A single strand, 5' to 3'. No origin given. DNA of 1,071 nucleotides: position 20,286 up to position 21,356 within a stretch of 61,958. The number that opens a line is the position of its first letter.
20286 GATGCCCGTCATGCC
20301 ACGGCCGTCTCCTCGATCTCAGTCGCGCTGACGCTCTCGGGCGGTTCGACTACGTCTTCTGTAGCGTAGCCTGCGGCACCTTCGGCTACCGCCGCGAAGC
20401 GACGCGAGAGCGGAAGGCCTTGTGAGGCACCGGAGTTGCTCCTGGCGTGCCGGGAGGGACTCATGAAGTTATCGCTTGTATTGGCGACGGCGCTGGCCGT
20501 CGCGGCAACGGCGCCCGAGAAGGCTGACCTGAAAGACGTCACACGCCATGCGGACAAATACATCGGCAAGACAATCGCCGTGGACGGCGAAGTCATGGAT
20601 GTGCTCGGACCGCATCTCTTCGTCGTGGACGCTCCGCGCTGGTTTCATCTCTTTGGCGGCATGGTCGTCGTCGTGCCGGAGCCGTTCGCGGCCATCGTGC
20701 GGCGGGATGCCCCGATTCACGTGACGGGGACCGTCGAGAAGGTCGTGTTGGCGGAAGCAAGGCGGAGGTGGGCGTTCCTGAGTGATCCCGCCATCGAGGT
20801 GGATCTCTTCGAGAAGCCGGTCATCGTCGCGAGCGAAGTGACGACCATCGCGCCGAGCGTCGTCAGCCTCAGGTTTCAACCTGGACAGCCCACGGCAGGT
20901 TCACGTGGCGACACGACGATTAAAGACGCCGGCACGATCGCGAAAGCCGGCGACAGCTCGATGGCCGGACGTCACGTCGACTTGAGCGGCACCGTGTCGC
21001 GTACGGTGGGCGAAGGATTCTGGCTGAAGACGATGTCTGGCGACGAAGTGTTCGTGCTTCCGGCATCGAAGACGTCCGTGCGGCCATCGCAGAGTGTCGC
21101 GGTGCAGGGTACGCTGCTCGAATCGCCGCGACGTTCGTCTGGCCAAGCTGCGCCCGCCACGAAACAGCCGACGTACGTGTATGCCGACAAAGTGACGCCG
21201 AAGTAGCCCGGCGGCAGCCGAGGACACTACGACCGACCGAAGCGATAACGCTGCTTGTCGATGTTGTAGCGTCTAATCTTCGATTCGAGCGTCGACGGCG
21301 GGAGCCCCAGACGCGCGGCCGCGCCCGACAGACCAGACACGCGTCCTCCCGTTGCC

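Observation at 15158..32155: Seventeen-kb stress/chaperone island driven by a battery of sigma54 promoters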

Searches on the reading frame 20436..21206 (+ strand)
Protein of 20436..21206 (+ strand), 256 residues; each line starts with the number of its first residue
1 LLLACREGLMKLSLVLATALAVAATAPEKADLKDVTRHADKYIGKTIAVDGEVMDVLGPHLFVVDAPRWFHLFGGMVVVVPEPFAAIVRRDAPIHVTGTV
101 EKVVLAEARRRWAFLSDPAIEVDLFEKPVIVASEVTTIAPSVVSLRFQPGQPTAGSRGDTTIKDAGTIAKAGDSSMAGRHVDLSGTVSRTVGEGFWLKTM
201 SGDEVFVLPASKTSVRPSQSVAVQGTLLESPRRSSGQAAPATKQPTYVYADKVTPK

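Call 5: search_protein_families(library=pfam, proteins=[window:20436-21206:+], max_evalue=0.01)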
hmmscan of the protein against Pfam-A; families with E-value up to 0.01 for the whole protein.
window:20436-21206:+ (256 aa): 1 family
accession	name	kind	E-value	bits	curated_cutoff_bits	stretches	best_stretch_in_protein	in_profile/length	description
PF19135.5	DUF5818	-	0.0015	18.5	27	0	184-227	1-43/57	Protein of unknown function (DUF5818)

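Call 48: search_protein_families(library=pfam, proteins=[window:20463-21206:+], max_evalue=0.01)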
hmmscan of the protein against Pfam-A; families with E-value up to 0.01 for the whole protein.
window:20463-21206:+ (247 aa): 1 family
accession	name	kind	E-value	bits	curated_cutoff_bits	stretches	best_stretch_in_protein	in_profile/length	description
PF19135.5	DUF5818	-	0.0014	18.6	27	0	175-218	1-43/57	Protein of unknown function (DUF5818)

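Call 75: search_protein_families(library=ncbifam, proteins=[window:20463-21206:+], max_evalue=0.001)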
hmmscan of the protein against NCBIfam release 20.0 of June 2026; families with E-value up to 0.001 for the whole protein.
window:20463-21206:+ (247 aa): 0 families
